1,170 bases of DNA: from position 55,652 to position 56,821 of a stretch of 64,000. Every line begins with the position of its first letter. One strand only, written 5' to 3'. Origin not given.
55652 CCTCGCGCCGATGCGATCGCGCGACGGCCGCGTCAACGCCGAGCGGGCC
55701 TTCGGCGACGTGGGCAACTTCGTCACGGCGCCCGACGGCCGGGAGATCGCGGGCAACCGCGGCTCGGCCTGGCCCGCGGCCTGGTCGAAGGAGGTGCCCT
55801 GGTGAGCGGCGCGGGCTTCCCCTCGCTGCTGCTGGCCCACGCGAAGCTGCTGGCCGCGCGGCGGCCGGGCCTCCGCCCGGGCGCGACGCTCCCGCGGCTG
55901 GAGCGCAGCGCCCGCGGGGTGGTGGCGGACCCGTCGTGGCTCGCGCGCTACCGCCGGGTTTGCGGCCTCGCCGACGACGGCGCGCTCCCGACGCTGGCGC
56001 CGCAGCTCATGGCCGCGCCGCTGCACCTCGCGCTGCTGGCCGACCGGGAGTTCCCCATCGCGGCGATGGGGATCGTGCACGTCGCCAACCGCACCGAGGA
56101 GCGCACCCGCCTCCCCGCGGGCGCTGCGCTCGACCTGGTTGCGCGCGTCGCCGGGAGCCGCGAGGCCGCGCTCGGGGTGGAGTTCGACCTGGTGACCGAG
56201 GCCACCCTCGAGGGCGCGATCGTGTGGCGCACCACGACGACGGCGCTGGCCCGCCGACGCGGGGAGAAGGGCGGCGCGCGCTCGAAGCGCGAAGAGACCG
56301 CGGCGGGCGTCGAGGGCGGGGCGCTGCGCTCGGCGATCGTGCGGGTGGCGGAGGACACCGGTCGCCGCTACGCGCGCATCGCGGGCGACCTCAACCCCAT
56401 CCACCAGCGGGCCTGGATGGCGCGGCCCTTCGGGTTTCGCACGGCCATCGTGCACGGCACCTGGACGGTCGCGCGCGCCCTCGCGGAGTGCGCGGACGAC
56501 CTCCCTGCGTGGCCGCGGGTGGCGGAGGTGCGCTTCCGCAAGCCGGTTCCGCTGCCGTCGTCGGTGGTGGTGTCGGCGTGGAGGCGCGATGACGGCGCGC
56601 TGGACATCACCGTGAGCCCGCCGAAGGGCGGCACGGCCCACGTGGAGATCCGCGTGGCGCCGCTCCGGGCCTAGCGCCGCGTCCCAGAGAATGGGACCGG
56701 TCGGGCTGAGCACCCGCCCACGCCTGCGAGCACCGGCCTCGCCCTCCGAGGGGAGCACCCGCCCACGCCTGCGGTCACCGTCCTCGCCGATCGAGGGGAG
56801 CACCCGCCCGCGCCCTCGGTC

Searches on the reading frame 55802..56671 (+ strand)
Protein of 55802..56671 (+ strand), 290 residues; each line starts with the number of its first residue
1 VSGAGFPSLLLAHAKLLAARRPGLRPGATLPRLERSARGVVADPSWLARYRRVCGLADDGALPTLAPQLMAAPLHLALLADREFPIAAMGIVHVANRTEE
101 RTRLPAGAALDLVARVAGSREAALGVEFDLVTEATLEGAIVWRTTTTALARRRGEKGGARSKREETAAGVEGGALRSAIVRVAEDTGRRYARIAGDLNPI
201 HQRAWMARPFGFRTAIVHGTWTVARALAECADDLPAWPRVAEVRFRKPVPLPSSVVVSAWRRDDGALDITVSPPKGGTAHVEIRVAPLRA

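Call 15: find_homologous_proteins(query=window:55802-56671:+)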
Query seq(290 aa) (290 aa): 108 proteins with E <= 0.001 among 8000 candidates.
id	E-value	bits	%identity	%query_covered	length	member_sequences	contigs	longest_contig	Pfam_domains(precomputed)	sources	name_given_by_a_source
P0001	2.0e-181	620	100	100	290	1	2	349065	PF01575.26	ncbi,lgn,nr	ncbi:MAG: MaoC/PaaZ C-terminal domain-containing protein [Deltaproteobacteria bacterium]|nr:MaoC/Paa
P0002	2.7e-160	550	90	99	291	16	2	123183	PF01575.26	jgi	jgi:acyl dehydratase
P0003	7.5e-149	513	85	95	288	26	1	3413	PF01575.26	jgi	-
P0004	1.4e-148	512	85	95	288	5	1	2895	PF01575.26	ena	-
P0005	2.0e-147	508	85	96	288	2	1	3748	PF01575.26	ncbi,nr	ncbi:MAG: MaoC protein [Myxococcaceae bacterium]|nr:MaoC protein [Myxococcaceae bacterium]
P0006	2.2e-147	508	83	99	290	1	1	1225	PF01575.26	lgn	-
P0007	2.1e-144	498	82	99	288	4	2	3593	PF01575.26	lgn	-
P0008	4.1e-141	488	81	99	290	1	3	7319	PF01575.26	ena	-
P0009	5.6e-138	477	78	99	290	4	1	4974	PF01575.26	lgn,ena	-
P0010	4.8e-91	323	86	60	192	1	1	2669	-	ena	-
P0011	4.1e-71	258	50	95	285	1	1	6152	PF01575.26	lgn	-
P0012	4.2e-71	258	60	71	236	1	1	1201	PF01575.26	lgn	-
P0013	6.8e-70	254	86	24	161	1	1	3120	-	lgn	-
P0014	8.1e-68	247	48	97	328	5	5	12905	PF01575.26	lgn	-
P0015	1.8e-62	230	48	96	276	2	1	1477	PF01575.26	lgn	-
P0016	6.2e-62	228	48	96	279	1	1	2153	PF01575.26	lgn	-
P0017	2.0e-61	226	48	94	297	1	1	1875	PF01575.26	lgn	-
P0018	3.8e-61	225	48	97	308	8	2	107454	PF01575.26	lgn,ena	-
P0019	8.1e-61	224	48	89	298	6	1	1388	PF01575.26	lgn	-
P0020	3.3e-60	222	48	96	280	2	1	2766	PF01575.26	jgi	jgi:acyl dehydratase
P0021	3.3e-60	222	48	94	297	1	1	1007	PF01575.26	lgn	-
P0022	3.9e-60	222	46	99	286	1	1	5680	PF01575.26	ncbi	-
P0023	4.3e-59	218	50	94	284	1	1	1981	PF01575.26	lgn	-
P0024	4.6e-59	218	48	96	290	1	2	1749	PF01575.26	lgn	-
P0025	2.5e-58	216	49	92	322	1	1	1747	PF01575.26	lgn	-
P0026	2.7e-58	216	48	77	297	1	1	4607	PF13452.12,PF01575.26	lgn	-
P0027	2.8e-58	216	50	83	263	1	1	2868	PF01575.26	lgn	-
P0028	1.4e-56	210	46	92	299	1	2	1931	PF01575.26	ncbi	-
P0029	1.6e-56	210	46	99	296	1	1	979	PF01575.26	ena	-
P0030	2.0e-56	210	45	97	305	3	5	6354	PF01575.26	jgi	jgi:acyl dehydratase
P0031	2.4e-56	209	49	87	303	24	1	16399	PF01575.26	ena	-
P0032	8.9e-56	208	45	97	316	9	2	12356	PF01575.26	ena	-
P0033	9.2e-56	208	45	91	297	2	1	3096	PF01575.26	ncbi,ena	-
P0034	1.2e-55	207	46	97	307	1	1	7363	PF01575.26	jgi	-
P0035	3.4e-55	206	45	97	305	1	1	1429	PF01575.26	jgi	jgi:acyl dehydratase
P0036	5.4e-55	205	46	96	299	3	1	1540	PF01575.26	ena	-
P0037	6.7e-55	205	46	96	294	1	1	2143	PF01575.26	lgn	-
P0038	8.6e-55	204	45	97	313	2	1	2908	PF01575.26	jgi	-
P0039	9.3e-55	204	44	96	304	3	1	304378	PF01575.26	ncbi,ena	-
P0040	9.6e-55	204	45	96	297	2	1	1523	PF01575.26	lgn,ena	-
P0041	9.6e-55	204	45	97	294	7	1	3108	PF01575.26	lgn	-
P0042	1.1e-54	204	45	97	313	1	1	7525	PF01575.26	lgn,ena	-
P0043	1.6e-54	203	46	96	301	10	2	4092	PF01575.26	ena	-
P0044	1.7e-54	203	44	87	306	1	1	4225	PF01575.26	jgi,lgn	jgi:acyl dehydratase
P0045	2.0e-54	203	45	98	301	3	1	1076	PF01575.26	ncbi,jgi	jgi:acyl dehydratase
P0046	2.0e-54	203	44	97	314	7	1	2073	PF01575.26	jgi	-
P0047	2.4e-54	203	43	85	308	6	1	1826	PF01575.26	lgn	-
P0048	3.1e-54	202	44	95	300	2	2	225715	PF01575.26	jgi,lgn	jgi:acyl dehydratase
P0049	3.3e-54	202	45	87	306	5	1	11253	PF01575.26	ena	-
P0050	3.8e-54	202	42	95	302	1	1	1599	PF01575.26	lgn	-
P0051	6.3e-54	201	45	96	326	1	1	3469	PF01575.26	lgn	-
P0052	7.1e-54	201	46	97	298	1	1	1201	PF01575.26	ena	-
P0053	1.2e-53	201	43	98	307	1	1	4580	PF01575.26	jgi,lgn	-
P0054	1.6e-53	200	46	99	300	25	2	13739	PF01575.26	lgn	-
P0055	1.7e-53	200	48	88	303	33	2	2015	PF01575.26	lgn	-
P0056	1.9e-53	200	43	97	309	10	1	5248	PF01575.26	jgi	jgi:acyl dehydratase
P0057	2.5e-53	200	43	98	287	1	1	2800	PF01575.26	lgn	-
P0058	2.6e-53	199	44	97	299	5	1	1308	PF01575.26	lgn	-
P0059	4.4e-53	199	48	85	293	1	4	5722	PF01575.26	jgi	jgi:acyl dehydratase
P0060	7.0e-53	198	44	97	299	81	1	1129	PF01575.26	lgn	-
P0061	1.0e-52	198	43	97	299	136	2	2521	PF01575.26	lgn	-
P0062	1.0e-52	198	45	91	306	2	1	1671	PF01575.26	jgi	jgi:acyl dehydratase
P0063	2.8e-52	196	47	88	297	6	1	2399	PF01575.26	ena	-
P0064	4.8e-52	195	42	97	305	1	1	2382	PF01575.26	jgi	jgi:acyl dehydratase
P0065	6.6e-52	195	43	97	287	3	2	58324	PF01575.26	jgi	jgi:acyl dehydratase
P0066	7.7e-52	195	44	96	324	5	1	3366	PF01575.26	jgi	-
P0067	9.7e-52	194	41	98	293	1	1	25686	PF01575.26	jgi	jgi:MaoC like domain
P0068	1.4e-51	194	47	82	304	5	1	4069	PF01575.26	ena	-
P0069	2.1e-51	193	46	86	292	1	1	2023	PF01575.26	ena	-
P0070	3.7e-51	192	45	91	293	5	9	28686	PF01575.26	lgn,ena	-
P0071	6.1e-51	192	46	88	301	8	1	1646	PF01575.26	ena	-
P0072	8.0e-51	191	41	95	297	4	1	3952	PF01575.26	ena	-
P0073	9.0e-51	191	41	93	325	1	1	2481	PF01575.26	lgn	-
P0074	9.9e-51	191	43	91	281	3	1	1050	PF01575.26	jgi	jgi:acyl dehydratase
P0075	1.1e-50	191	40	94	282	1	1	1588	PF01575.26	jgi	jgi:acyl dehydratase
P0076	1.1e-50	191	43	97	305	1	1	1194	PF01575.26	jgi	jgi:acyl dehydratase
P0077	4.5e-50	189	46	86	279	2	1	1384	PF01575.26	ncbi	-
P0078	5.2e-49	185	45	88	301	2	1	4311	PF01575.26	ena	-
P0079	9.8e-49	184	44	88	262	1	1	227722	PF01575.26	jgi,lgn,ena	-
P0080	1.3e-48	184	41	94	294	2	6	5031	PF01575.26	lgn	-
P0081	2.8e-48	183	44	91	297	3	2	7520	PF01575.26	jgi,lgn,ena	-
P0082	5.2e-48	182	43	91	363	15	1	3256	PF01575.26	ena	-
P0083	9.1e-48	181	43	88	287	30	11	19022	PF01575.26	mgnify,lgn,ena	mgnify:FL=1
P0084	9.6e-48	181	43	82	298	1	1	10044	PF01575.26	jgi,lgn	jgi:acyl dehydratase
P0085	9.7e-48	181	44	82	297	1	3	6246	PF01575.26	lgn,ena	-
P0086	3.8e-47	179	44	82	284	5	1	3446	PF01575.26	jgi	jgi:acyl dehydratase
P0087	5.4e-47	179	47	75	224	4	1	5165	PF01575.26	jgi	jgi:acyl dehydratase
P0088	5.9e-47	179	44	90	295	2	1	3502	PF01575.26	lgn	-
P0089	4.0e-46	176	44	82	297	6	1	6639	PF01575.26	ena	-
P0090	1.8e-45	174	39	92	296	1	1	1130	PF01575.26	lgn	-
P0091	3.3e-45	173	42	96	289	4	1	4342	PF01575.26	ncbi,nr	ncbi:MAG: hypothetical protein KC486_20415 [Myxococcales bacterium]|nr:hypothetical protein [Myxococ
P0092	1.7e-44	171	38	89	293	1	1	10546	PF13452.12,PF01575.26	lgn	-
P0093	5.8e-44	169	46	90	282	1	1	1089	PF01575.26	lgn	-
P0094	1.2e-43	168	44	98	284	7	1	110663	PF01575.26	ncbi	ncbi:MAG: MaoC family dehydratase [Polyangiales bacterium]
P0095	1.1e-42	165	45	90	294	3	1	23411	PF01575.26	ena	-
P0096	3.4e-42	163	44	89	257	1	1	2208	PF01575.26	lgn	-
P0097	6.9e-42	162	39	89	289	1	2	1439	PF01575.26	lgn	-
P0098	9.0e-42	162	41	90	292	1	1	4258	PF01575.26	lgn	-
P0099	2.7e-41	160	38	91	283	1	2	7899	PF01575.26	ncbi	-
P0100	3.5e-40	156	42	87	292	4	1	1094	PF13452.12,PF01575.26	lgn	-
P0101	6.6e-40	155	41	83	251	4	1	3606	PF01575.26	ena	-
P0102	1.8e-38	151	41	88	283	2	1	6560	PF01575.26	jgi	-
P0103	3.9e-35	140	36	89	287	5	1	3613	PF01575.26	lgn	-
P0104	6.3e-35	139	37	90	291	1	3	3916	PF01575.26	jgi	jgi:acyl dehydratase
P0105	5.5e-34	136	40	87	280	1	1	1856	PF01575.26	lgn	-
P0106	9.7e-34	135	37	88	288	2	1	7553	PF01575.26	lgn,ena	-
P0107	8.6e-28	116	47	53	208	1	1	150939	PF01575.26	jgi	jgi:acyl dehydratase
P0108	4.3e-27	113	36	81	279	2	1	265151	PF01575.26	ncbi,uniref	ncbi:MaoC/PaaZ C-terminal domain-containing protein [Streptomyces sp. NPDC048565]|uniref:MaoC family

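Call 16: find_encoding_contigs(protein=P0001, flank=10000, max_places=4)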
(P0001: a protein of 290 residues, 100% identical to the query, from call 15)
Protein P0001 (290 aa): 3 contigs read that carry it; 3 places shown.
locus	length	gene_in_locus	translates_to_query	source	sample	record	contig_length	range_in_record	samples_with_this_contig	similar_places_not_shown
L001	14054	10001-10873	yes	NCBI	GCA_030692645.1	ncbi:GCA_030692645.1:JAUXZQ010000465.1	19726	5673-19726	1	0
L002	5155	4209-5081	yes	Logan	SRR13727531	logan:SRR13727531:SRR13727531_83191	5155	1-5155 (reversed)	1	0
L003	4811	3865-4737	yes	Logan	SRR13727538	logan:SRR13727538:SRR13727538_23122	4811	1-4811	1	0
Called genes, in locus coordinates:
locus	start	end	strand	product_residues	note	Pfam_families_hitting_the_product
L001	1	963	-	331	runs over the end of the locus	PF00158:Sigma54_activat, PF14532:Sigma54_activ_2, PF01078:Mg_chelatase (faint), PF25601:AAA_lid_14, PF02954:HTH_8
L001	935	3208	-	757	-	PF22085:NorB_cytochrome_c-like, PF00115:COX1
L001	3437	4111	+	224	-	PF04405:ScdA_N, PF01814:Hemerythrin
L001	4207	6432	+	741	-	PF00141:peroxidase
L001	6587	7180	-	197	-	-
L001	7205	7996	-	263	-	PF01066:CDP-OH_P_transf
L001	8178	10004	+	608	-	-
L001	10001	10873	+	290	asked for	PF01575:MaoC_dehydratas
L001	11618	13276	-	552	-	-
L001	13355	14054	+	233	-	?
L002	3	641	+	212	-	?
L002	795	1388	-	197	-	-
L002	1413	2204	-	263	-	PF01066:CDP-OH_P_transf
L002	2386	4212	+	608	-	-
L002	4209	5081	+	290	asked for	PF01575:MaoC_dehydratas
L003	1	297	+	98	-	?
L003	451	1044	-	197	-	-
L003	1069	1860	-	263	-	PF01066:CDP-OH_P_transf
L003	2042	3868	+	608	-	-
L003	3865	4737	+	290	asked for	PF01575:MaoC_dehydratas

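Call 17: find_encoding_contigs(protein=P0002, flank=10000, max_places=4)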
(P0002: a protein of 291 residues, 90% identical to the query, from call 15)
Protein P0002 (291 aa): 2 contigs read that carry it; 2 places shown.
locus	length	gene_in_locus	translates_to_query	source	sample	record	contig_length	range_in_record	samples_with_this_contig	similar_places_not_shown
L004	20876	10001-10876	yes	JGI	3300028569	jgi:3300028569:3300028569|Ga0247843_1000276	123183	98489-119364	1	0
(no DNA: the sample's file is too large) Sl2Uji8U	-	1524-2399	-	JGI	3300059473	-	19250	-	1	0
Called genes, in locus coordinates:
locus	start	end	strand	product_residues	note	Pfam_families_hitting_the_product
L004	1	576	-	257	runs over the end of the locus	-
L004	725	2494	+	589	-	PF17517:IgGFc_binding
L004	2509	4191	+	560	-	PF13088:BNR_2 (faint)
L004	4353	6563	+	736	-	PF00141:peroxidase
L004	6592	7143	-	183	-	-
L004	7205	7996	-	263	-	PF01066:CDP-OH_P_transf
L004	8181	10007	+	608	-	-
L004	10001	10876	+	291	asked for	PF01575:MaoC_dehydratas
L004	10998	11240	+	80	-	-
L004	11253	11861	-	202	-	PF00625:Guanylate_kin, PF13238:AAA_18 (weak)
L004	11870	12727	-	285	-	PF03755:YicC-like_N, PF08340:YicC-like_C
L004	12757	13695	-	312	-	PF01073:3Beta_HSD, PF01370:Epimerase, PF02719:Polysacc_synt_2, PF04321:RmlD_sub_bind, PF05368:NmrA, PF07993:NAD_binding_4, PF13460:NAD_binding_10, PF16363:GDP_Man_Dehyd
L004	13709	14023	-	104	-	-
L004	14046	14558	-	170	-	PF04368:DUF507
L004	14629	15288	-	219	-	PF05494:MlaC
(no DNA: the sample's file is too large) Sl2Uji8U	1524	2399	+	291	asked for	PF01575:MaoC_dehydratas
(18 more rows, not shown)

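Call 24: find_encoding_contigs(protein=P0008, flank=10000, max_places=4)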
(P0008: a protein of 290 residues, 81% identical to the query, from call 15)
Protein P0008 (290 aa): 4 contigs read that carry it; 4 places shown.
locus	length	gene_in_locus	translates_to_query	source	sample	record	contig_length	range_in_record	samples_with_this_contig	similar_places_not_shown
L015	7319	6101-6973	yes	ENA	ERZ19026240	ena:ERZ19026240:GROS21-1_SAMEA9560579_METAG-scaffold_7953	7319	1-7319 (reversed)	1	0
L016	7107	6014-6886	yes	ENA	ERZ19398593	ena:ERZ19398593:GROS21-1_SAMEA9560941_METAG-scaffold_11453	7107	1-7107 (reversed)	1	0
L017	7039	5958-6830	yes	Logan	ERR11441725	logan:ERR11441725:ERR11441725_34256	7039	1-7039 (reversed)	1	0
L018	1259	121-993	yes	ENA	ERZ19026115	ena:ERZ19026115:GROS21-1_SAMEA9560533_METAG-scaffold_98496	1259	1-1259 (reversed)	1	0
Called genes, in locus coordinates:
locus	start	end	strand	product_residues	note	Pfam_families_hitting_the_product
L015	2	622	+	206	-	?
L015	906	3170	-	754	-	-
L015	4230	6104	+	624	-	-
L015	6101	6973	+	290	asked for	PF01575:MaoC_dehydratas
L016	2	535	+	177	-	?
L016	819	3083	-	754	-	-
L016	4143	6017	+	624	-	-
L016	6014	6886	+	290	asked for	PF01575:MaoC_dehydratas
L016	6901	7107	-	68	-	?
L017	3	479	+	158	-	?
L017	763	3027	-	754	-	-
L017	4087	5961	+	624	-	-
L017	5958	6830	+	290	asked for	PF01575:MaoC_dehydratas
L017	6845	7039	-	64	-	?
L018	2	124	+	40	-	?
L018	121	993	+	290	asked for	PF01575:MaoC_dehydratas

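Call 25: find_encoding_contigs(protein=P0009, flank=10000, max_places=3)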
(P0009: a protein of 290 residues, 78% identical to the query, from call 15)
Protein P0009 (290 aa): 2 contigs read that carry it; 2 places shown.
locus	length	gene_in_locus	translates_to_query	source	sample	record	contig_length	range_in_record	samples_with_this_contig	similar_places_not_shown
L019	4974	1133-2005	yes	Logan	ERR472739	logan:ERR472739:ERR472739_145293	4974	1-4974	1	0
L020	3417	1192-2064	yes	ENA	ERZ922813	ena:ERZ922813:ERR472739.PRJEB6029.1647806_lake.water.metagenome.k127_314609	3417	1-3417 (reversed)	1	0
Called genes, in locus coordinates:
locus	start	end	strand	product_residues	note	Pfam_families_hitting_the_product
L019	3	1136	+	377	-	?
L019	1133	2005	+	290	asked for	PF01575:MaoC_dehydratas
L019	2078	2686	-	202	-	PF00625:Guanylate_kin, PF13238:AAA_18 (faint)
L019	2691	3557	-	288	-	PF03755:YicC-like_N, PF08340:YicC-like_C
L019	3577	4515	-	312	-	PF01073:3Beta_HSD, PF01370:Epimerase, PF02719:Polysacc_synt_2, PF04321:RmlD_sub_bind, PF05368:NmrA, PF07993:NAD_binding_4, PF13460:NAD_binding_10, PF16363:GDP_Man_Dehyd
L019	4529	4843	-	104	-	-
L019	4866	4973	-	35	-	?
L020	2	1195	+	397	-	?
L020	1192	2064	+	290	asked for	PF01575:MaoC_dehydratas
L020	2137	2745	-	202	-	PF00625:Guanylate_kin, PF13238:AAA_18 (faint)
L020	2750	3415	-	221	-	?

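Call 26: find_encoding_contigs(protein=P0005, flank=10000, max_places=3)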
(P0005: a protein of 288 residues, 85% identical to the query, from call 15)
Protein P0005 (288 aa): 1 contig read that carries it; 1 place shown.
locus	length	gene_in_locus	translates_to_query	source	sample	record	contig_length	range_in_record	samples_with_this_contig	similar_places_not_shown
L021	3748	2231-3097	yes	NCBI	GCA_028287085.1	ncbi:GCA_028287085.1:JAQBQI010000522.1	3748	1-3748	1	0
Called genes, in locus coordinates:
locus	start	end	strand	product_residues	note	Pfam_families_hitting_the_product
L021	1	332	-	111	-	?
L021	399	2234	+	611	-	-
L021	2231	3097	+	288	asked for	PF01575:MaoC_dehydratas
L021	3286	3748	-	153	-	?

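Call 99: list_cluster_members(proteins=[P0001, P0116, P0122, P0114, P0119])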
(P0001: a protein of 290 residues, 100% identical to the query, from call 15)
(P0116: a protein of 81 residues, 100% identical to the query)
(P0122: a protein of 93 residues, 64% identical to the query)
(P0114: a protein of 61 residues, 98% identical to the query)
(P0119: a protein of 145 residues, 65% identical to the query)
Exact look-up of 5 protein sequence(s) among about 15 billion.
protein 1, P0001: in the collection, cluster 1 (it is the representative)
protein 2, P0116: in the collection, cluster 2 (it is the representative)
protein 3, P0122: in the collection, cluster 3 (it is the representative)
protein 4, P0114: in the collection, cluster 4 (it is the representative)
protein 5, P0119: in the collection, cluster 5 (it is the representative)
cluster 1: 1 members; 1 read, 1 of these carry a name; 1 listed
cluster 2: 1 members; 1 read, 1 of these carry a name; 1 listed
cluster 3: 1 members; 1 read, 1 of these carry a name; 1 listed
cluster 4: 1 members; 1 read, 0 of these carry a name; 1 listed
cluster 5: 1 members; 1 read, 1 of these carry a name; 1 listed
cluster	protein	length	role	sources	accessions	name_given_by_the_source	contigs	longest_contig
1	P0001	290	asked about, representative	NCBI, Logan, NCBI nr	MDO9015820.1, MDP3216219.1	MAG: MaoC/PaaZ C-terminal domain-containing protein [Deltaproteobacteria bacterium] | MaoC/PaaZ C-terminal domain-containing protein [Myxococcales bacterium]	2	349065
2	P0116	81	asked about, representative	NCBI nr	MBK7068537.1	transposase [Deltaproteobacteria bacterium]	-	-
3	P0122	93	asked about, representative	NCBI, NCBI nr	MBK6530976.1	MAG: hypothetical protein IPF99_15605 [Deltaproteobacteria bacterium] | hypothetical protein [Deltaproteobacteria bacterium]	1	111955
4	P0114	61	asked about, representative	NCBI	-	-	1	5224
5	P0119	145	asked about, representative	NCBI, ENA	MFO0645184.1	MAG: IS200/IS605 family transposase [Polyangiales bacterium]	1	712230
